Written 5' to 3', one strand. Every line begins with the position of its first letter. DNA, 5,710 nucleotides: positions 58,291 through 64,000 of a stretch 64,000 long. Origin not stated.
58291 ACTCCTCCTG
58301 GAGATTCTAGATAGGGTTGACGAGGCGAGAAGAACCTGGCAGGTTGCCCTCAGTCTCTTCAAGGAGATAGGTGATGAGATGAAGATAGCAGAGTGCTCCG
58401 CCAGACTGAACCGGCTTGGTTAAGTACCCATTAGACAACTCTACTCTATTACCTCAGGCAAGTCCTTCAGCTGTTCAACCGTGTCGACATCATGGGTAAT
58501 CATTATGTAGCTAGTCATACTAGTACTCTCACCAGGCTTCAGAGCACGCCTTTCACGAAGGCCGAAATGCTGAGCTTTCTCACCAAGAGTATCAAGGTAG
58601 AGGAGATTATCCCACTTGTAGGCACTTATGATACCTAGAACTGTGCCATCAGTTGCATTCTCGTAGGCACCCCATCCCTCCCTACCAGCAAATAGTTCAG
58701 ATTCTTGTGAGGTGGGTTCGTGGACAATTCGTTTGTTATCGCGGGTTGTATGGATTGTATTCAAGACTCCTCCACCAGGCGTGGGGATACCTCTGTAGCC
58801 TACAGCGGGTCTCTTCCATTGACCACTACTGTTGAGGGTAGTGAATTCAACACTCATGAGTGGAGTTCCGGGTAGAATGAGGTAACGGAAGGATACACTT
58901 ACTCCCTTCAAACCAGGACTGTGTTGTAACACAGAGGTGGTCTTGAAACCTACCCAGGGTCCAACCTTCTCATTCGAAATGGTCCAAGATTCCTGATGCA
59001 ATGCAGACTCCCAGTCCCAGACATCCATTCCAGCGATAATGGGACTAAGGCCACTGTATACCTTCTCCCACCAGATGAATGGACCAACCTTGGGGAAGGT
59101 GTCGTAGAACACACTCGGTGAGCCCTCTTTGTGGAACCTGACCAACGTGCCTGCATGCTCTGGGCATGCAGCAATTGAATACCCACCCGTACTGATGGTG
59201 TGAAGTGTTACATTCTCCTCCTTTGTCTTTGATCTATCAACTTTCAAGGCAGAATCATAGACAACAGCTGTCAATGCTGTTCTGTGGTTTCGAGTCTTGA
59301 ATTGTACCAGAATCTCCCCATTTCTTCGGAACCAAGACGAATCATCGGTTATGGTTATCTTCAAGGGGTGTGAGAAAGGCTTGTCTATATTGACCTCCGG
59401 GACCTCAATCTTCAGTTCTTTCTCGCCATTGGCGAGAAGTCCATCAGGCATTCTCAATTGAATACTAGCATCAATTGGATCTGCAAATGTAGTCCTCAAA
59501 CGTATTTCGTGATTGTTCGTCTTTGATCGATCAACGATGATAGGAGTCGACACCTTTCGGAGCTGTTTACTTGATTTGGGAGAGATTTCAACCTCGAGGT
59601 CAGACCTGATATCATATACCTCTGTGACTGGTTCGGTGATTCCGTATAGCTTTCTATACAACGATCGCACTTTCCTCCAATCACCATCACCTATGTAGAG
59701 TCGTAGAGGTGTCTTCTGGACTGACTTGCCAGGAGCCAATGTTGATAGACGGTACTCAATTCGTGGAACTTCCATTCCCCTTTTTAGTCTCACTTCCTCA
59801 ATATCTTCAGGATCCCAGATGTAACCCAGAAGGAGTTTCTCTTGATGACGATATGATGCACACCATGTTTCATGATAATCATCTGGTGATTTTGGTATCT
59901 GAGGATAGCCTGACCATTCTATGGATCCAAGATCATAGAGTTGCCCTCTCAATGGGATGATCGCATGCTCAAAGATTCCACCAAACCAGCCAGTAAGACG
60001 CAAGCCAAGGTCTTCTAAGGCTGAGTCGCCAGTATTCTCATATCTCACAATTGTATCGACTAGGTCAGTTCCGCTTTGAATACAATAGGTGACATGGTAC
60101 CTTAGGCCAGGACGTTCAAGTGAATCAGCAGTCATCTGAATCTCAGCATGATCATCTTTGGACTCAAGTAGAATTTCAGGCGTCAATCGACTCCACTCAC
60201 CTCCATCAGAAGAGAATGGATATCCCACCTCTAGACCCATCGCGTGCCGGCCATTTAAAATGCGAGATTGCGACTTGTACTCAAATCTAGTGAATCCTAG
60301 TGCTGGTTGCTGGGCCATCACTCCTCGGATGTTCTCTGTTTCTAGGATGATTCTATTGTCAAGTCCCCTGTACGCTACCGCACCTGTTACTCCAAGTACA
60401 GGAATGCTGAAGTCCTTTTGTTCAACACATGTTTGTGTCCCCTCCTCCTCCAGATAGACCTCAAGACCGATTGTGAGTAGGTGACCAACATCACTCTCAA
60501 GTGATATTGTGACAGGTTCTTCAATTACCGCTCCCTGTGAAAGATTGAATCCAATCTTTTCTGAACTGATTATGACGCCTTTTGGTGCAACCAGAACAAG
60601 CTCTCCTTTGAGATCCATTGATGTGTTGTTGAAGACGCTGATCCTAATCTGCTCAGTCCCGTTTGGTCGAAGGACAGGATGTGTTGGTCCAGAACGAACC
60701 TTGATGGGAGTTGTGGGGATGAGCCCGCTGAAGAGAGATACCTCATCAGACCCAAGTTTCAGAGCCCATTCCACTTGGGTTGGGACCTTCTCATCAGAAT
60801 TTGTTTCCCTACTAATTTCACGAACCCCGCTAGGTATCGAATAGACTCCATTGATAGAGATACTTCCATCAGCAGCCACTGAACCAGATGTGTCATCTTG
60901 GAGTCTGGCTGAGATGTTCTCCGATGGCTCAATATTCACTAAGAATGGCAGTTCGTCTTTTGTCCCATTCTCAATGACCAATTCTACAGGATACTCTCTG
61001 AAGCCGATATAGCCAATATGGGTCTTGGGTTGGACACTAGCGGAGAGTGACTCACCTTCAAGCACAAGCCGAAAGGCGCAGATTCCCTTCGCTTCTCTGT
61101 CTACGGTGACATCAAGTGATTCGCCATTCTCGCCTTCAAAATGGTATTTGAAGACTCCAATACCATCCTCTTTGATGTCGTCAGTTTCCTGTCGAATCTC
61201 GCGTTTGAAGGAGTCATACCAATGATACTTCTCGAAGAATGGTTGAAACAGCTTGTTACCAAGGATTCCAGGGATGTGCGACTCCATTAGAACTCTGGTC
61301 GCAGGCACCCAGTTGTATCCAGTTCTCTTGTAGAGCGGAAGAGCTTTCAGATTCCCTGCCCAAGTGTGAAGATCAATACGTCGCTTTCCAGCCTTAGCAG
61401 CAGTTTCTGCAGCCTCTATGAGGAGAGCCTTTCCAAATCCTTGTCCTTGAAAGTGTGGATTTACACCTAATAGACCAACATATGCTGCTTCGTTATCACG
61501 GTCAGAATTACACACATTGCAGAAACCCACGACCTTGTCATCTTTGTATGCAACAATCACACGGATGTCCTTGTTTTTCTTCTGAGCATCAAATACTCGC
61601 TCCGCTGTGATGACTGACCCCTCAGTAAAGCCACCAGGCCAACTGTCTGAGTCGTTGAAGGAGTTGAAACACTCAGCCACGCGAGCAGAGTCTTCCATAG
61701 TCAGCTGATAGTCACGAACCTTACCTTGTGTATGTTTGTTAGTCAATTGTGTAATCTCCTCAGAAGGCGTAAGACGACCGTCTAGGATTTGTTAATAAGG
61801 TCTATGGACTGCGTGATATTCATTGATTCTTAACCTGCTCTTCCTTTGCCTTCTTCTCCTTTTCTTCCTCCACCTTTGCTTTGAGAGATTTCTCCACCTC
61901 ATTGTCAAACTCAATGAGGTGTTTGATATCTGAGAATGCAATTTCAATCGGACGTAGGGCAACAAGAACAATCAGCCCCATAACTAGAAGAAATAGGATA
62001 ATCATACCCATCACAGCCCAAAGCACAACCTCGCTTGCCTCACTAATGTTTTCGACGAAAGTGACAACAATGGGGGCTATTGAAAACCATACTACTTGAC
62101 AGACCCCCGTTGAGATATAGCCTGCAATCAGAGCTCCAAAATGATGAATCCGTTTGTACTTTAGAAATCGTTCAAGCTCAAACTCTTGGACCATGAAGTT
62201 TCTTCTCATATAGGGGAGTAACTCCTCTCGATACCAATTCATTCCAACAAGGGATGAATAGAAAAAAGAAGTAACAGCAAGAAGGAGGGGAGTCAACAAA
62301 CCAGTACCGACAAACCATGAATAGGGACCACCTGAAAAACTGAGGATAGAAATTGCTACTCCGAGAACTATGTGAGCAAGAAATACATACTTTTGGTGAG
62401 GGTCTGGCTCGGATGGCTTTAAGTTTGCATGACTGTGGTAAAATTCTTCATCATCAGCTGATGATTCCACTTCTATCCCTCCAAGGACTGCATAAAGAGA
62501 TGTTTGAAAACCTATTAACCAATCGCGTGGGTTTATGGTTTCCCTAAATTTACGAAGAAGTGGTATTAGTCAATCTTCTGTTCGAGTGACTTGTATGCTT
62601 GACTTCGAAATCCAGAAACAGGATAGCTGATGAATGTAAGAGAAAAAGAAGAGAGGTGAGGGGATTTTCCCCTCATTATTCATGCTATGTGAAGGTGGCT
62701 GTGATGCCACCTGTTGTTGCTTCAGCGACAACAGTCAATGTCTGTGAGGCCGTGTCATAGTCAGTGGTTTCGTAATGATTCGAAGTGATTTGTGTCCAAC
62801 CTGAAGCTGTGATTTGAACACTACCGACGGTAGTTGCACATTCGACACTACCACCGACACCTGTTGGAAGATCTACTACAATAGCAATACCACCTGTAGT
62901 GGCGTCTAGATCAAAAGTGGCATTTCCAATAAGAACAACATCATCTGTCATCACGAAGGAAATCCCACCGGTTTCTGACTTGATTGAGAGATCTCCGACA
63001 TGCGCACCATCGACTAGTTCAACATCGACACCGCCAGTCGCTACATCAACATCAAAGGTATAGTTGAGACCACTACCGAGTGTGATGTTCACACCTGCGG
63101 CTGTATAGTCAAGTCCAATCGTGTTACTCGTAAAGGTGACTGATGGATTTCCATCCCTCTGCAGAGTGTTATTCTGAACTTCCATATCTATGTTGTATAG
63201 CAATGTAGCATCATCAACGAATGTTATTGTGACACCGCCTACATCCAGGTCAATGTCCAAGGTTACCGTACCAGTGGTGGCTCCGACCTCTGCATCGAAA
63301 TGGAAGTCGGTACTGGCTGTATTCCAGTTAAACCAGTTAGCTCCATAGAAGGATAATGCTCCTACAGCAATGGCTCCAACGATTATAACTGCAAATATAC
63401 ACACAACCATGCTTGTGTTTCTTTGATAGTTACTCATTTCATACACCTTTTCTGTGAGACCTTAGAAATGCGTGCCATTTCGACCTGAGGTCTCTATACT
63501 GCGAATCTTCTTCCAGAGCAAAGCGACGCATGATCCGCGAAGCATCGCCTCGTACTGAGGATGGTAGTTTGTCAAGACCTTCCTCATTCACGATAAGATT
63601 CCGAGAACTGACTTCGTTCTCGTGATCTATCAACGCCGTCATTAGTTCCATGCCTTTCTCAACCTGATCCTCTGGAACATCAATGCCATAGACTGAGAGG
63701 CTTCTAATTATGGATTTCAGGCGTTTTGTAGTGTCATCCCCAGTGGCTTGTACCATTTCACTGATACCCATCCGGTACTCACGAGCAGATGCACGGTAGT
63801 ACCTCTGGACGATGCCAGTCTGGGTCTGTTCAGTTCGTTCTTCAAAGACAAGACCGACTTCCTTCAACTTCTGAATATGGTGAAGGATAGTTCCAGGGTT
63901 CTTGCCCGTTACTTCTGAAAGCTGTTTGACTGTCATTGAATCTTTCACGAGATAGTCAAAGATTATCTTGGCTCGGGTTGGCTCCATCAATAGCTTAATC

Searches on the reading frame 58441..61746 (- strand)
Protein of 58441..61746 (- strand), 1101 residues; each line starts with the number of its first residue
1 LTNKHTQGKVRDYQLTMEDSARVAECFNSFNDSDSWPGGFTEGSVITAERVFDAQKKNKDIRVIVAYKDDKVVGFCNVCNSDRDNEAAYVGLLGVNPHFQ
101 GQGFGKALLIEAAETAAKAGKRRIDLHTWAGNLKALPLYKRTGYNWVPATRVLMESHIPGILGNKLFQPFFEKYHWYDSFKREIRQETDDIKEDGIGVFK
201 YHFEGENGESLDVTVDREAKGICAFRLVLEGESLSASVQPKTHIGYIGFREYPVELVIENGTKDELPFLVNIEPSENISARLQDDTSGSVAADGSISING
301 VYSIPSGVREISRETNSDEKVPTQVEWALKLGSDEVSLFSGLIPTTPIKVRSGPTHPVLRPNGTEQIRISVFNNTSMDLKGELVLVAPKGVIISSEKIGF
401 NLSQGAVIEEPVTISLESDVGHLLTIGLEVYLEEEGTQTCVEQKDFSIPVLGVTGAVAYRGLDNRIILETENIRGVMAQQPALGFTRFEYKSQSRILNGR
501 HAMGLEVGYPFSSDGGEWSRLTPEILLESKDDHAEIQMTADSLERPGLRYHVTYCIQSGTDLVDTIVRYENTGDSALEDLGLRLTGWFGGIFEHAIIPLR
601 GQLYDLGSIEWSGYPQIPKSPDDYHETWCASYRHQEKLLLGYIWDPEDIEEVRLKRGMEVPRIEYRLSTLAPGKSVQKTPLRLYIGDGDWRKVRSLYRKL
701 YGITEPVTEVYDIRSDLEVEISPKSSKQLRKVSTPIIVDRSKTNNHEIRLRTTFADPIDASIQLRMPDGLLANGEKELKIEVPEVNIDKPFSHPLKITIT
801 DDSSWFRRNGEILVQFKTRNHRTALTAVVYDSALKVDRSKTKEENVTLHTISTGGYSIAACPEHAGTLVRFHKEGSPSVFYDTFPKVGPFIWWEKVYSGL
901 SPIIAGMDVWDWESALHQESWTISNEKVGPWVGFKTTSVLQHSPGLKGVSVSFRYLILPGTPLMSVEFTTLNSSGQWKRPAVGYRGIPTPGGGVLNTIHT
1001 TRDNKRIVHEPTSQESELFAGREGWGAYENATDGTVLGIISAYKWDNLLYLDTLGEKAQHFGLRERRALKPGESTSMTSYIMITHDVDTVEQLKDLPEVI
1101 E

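Call 8: search_protein_families(library=pfam, proteins=[window:58441-61746:-], max_evalue=0.001)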
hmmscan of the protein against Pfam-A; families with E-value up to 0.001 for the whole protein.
window:58441-61746:- (1101 aa): 6 families
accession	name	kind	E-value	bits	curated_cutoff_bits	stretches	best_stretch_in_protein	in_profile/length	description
PF00583.31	Acetyltransf_1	-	1e-17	64.9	20.7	1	52-144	24-116/116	Acetyltransferase (GNAT) family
PF13508.13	Acetyltransf_7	-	2e-13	50.9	27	1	61-144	3-82/84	Acetyltransferase (GNAT) domain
PF13673.13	Acetyltransf_10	-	5.5e-09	36.5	23.6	1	53-147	23-110/128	Acetyltransferase (GNAT) domain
PF13480.13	Acetyltransf_6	-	0.00024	21.7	22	1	49-127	60-135/143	Acetyltransferase (GNAT) domain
PF13302.13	Acetyltransf_3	-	0.00032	21.9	25.4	0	47-144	36-137/138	Acetyltransferase (GNAT) domain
PF08445.16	FR47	-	0.00058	20.2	22.1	0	87-146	21-79/86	FR47-like protein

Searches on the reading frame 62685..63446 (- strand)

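Call 8: search_protein_families(library=pfam, proteins=[window:62685-63446:-], max_evalue=0.001)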
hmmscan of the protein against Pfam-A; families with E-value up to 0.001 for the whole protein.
window:62685-63446:- (253 aa): 1 family
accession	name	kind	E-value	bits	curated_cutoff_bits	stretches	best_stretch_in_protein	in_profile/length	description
PF09922.15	LiaF-like_C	-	3e-05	24.3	29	1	150-248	14-112/114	Cell wall-active antibiotics response LiaF, C-terminal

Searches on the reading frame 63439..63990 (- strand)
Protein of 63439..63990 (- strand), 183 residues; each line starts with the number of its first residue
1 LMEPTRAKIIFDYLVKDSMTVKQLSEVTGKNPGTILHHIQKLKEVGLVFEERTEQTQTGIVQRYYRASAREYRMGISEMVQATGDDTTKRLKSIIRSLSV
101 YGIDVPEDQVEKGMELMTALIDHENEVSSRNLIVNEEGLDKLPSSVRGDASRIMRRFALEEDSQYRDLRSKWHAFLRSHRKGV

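Call 8: search_protein_families(library=pfam, proteins=[window:63439-63990:-], max_evalue=0.001)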
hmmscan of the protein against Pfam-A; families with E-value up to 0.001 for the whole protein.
window:63439-63990:- (183 aa): 3 families
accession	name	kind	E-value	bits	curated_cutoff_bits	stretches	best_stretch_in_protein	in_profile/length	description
PF01022.26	HTH_5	-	9.2e-10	38.7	22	1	4-48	2-45/47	Bacterial regulatory protein, arsR family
PF12840.13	HTH_20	-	2.2e-07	31.2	27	1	3-48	3-48/51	Helix-turn-helix domain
PF13412.12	HTH_24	-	5.8e-05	23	21.9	1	15-48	14-47/48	Winged helix-turn-helix DNA-binding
